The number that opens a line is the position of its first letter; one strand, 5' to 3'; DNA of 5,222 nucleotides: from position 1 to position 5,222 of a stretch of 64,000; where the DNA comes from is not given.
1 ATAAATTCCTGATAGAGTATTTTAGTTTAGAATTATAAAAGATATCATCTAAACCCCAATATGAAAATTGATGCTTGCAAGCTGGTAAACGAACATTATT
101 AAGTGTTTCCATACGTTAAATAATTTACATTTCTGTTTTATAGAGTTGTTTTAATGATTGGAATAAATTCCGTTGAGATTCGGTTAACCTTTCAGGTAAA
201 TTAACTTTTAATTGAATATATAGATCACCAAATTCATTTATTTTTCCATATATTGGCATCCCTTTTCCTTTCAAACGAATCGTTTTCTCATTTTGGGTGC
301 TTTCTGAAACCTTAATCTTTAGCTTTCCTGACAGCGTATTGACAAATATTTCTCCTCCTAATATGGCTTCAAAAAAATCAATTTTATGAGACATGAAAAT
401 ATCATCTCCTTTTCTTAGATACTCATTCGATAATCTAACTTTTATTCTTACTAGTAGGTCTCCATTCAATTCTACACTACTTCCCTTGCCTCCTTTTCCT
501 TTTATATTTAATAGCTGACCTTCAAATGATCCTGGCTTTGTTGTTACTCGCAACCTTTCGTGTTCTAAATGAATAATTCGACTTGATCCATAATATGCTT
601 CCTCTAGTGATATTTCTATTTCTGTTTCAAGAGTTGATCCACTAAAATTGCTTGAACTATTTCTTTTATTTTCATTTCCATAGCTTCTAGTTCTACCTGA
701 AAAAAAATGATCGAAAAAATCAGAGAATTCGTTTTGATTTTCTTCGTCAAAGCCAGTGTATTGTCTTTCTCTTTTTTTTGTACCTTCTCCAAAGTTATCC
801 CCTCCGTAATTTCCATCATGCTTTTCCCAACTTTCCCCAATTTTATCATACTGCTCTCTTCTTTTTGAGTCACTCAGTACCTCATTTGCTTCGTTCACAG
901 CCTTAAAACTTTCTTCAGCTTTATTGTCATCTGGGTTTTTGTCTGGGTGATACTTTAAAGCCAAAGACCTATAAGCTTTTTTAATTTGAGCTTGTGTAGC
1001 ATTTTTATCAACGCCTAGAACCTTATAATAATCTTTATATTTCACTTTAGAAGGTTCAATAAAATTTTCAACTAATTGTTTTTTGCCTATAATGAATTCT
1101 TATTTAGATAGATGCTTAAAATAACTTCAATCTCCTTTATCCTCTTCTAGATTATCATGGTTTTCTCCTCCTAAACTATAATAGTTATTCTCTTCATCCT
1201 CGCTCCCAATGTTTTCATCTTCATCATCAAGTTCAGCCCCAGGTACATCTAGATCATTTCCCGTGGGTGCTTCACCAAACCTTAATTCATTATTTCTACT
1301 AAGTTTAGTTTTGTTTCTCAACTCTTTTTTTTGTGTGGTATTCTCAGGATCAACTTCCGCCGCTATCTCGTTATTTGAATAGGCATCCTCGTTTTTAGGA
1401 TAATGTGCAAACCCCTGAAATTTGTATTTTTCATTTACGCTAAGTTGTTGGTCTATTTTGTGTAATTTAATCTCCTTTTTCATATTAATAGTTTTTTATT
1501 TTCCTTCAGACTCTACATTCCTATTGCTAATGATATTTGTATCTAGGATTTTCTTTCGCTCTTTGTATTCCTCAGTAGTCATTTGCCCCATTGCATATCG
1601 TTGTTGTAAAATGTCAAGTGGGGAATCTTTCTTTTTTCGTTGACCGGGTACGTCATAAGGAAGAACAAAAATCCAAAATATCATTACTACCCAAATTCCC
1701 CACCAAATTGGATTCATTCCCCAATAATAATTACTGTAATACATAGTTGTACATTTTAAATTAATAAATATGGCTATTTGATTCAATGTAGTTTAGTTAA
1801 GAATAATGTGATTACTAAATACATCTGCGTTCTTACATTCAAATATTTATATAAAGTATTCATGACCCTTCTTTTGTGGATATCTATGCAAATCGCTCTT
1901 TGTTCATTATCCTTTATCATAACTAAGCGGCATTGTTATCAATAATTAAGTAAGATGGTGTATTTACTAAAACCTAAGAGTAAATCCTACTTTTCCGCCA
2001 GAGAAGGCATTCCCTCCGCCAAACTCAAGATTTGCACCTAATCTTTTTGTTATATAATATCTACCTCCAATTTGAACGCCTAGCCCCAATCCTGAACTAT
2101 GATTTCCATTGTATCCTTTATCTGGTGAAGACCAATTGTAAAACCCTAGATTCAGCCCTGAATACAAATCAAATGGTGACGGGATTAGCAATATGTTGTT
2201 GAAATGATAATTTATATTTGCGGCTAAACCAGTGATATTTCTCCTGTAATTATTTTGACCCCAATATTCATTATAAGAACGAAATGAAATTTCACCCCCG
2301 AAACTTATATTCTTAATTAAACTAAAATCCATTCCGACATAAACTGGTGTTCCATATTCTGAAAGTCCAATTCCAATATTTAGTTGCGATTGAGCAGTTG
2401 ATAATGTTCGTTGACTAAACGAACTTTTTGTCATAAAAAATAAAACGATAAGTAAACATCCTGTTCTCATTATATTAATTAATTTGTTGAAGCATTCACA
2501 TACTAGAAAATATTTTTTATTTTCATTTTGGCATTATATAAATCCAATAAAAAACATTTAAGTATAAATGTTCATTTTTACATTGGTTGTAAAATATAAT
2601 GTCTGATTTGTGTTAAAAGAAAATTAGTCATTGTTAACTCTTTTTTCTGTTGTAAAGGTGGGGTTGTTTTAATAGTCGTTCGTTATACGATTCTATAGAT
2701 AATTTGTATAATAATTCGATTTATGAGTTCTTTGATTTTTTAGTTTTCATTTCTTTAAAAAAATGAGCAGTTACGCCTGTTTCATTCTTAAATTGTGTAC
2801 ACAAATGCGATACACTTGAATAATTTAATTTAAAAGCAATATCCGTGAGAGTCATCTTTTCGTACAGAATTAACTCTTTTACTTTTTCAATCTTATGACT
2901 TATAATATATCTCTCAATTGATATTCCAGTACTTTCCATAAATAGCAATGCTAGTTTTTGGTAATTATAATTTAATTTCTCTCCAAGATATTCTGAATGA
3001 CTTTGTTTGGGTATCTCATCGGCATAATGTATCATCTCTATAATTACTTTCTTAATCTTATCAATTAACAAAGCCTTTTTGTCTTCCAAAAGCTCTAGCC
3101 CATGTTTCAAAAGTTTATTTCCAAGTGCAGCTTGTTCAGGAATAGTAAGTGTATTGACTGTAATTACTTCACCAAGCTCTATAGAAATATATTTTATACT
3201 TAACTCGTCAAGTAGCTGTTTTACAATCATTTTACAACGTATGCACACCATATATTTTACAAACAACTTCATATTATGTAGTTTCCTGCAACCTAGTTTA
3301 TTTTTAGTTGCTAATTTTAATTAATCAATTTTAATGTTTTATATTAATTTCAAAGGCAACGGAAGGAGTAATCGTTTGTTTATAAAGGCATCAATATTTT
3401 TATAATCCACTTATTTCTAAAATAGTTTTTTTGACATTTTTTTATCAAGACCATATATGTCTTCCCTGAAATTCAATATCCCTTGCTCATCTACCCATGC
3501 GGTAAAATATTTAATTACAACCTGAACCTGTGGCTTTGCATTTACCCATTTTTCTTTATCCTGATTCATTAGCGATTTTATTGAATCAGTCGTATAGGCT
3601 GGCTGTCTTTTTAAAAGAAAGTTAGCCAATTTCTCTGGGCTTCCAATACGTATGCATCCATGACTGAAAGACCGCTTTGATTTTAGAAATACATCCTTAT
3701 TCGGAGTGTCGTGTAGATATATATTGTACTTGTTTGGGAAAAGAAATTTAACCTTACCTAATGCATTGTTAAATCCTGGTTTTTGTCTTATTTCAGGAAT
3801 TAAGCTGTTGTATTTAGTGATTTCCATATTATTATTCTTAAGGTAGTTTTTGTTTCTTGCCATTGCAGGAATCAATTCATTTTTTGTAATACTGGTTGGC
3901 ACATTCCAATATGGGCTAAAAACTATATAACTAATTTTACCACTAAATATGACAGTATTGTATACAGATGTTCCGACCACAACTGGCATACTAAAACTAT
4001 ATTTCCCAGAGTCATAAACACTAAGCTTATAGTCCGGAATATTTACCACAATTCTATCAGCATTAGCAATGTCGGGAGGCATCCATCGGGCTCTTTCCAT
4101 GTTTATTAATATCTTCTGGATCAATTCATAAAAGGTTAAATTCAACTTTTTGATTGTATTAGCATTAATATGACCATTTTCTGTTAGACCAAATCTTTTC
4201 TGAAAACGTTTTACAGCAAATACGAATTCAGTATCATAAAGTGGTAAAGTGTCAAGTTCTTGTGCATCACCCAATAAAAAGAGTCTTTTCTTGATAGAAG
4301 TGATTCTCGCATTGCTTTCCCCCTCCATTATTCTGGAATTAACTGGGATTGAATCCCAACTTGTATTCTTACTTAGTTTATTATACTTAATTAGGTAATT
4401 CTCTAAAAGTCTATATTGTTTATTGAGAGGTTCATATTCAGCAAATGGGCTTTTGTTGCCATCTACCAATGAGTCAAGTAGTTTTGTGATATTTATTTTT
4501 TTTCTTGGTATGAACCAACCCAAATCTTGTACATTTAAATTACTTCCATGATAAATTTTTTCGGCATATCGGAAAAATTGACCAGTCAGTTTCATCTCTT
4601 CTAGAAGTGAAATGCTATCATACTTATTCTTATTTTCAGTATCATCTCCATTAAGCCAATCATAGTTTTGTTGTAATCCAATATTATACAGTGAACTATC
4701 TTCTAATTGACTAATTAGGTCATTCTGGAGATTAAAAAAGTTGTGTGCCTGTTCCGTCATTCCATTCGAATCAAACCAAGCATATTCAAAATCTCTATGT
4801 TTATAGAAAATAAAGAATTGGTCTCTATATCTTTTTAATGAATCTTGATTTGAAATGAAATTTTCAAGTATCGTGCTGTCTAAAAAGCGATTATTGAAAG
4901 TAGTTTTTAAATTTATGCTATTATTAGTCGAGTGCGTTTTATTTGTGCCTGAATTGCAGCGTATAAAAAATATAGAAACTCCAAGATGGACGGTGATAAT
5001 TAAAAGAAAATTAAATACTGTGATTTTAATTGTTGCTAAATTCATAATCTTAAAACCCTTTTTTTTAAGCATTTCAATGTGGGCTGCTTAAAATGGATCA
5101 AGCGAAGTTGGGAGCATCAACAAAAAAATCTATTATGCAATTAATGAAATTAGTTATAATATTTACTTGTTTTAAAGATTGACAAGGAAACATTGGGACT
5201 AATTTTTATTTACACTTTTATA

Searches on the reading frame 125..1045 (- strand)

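Call 40: search_protein_families(library=pfam, proteins=[window:125-1045:-], max_evalue=0.001)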
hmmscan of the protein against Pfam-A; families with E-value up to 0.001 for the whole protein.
window:125-1045:- (306 aa): 2 families
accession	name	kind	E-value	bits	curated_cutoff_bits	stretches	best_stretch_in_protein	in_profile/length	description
PF01556.23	DnaJ_C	-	5.7e-36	124.3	26.6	1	139-284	1-152/152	DnaJ C terminal domain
PF00226.36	DnaJ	-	2.3e-28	98.5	27.8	1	5-67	1-63/63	DnaJ domain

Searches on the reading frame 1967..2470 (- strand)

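Call 40: search_protein_families(library=pfam, proteins=[window:1967-2470:-], max_evalue=0.001)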
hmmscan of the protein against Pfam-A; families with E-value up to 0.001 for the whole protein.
window:1967-2470:- (167 aa): 1 family
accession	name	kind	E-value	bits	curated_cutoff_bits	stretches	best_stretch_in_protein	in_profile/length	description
PF13505.12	OMP_b-brl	-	6.7e-07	30.1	28.7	1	39-157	44-157/175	Outer membrane protein beta-barrel domain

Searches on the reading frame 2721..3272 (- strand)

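Call 40: search_protein_families(library=pfam, proteins=[window:2721-3272:-], max_evalue=0.001)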
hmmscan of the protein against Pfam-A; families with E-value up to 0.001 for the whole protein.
window:2721-3272:- (183 aa): 2 families
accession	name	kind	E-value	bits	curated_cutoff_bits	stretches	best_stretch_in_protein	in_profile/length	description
PF12833.13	HTH_18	-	1.5e-14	54.4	33.6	1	98-172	3-77/80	Helix-turn-helix domain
PF00165.29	HTH_AraC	-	8.7e-09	35.7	26.6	1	139-169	8-37/42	Bacterial regulatory helix-turn-helix proteins, AraC family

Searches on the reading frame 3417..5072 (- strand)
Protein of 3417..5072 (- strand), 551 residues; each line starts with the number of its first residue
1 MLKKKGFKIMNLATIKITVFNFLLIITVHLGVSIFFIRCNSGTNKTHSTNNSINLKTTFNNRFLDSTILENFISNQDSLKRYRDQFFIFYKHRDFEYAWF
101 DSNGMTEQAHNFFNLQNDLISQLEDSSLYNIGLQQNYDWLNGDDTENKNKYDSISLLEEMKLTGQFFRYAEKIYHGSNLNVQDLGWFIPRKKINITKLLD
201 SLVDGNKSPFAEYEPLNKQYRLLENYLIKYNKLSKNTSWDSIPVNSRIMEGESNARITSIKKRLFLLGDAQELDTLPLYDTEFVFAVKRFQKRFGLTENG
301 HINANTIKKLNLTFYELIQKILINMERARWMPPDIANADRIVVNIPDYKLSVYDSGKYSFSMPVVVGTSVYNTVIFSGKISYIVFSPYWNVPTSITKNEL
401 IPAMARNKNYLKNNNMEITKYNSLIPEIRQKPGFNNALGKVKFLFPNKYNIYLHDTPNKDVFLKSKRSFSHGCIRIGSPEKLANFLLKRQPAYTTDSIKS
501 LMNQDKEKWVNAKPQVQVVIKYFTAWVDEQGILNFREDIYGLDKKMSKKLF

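Call 40: search_protein_families(library=pfam, proteins=[window:3417-5072:-], max_evalue=0.001)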
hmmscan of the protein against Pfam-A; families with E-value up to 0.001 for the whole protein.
window:3417-5072:- (551 aa): 3 families
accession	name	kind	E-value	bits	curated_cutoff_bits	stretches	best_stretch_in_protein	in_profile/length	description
PF03734.19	YkuD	-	5.3e-25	89.1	23.4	1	339-490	2-142/146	L,D-transpeptidase catalytic domain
PF20142.4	Scaffold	-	5.6e-18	66.4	24.6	1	89-227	6-139/139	Scaffold domain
PF01471.23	PG_binding_1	-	5.2e-05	23.8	23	1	278-310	25-57/57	Putative peptidoglycan binding domain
